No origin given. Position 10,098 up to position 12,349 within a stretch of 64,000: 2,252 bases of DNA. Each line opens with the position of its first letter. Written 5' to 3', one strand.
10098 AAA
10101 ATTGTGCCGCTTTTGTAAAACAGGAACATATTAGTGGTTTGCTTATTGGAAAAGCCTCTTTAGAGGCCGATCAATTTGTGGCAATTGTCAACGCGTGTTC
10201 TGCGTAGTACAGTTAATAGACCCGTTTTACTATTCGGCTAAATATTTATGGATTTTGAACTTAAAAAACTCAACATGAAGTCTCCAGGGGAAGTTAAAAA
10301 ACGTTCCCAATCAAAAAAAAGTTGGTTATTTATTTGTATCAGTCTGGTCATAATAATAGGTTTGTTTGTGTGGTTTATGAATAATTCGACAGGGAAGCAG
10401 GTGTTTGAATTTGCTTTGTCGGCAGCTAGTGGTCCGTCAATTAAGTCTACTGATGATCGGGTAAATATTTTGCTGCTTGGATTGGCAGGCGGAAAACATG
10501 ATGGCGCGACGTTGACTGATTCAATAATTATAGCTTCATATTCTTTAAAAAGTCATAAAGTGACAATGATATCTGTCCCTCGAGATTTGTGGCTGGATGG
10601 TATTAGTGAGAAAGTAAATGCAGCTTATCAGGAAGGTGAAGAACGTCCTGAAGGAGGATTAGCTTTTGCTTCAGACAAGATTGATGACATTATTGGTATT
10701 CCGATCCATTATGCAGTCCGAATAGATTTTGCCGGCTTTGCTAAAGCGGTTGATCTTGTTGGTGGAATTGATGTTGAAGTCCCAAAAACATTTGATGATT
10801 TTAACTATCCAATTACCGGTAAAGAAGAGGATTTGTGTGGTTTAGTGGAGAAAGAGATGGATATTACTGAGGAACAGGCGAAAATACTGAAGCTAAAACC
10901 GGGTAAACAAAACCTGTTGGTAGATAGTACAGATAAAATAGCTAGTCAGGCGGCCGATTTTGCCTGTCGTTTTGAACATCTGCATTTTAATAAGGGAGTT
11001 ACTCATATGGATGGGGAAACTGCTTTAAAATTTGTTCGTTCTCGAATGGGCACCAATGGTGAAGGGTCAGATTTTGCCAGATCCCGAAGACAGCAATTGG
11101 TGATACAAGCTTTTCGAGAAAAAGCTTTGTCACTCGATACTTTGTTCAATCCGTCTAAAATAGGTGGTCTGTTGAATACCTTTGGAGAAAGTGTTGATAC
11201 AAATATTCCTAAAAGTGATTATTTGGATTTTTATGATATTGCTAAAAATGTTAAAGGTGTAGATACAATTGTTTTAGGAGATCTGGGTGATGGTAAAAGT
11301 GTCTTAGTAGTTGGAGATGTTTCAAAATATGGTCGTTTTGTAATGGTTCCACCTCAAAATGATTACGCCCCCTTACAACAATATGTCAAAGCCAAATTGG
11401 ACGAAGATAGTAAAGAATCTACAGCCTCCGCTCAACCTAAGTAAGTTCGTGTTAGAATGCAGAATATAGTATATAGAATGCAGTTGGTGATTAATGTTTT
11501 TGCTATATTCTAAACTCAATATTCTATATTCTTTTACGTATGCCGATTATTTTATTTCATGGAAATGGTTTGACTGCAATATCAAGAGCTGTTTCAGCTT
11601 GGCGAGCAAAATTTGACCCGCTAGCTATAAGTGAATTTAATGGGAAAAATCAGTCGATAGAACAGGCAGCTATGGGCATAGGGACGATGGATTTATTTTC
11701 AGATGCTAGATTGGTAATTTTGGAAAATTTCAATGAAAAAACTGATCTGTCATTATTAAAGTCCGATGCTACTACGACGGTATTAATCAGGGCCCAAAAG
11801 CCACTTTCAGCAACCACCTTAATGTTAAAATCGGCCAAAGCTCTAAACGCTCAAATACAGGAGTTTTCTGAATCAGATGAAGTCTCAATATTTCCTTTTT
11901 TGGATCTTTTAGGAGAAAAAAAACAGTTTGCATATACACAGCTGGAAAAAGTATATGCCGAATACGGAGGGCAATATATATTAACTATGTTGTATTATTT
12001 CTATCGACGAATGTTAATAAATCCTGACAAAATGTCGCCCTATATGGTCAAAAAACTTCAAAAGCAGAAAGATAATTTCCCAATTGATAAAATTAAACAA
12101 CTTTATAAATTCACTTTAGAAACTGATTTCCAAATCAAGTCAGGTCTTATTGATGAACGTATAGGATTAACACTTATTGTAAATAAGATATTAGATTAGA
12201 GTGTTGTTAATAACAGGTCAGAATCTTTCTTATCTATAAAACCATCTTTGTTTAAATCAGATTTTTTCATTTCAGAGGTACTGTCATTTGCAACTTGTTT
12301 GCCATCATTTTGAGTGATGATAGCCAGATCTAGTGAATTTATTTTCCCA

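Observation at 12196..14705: Partial type-IV-pilus-like operon (PilN-like, PilO-like, small Pro-rich protein, FN3/dockerin surface protein) without pilM/pilB/pilC nearby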

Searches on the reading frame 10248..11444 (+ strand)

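Call 10: search_protein_families(library=pfam, proteins=[window:10248-11444:+], max_evalue=0.001)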
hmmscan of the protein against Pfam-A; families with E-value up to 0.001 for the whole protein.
window:10248-11444:+ (398 aa): 1 family
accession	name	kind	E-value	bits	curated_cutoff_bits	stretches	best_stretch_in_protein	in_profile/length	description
PF03816.19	LytR_cpsA_psr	-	2.1e-30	106.3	24.6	1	90-293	2-148/150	LytR_cpsA_psr family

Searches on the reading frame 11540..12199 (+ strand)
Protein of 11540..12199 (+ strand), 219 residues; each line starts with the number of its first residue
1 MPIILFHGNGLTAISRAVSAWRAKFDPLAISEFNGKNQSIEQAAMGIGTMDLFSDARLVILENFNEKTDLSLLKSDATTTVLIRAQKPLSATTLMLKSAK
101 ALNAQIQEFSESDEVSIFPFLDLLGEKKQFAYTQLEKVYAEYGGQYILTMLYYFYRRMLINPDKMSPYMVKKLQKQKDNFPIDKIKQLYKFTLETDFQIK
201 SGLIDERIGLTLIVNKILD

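Call 10: search_protein_families(library=pfam, proteins=[window:11540-12199:+], max_evalue=0.001)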
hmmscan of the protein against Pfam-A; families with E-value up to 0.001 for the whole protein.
window:11540-12199:+ (219 aa): 2 families
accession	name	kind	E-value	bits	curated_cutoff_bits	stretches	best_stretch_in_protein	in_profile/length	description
PF21694.2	DNA_pol3_delta_C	-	2.6e-09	37.5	27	1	164-216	68-120/121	DNA polymerase III delta subunit, C-terminal domain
PF06144.19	DNA_pol3_delta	-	8.5e-05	23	21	1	22-69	24-76/124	DNA polymerase III, delta subunit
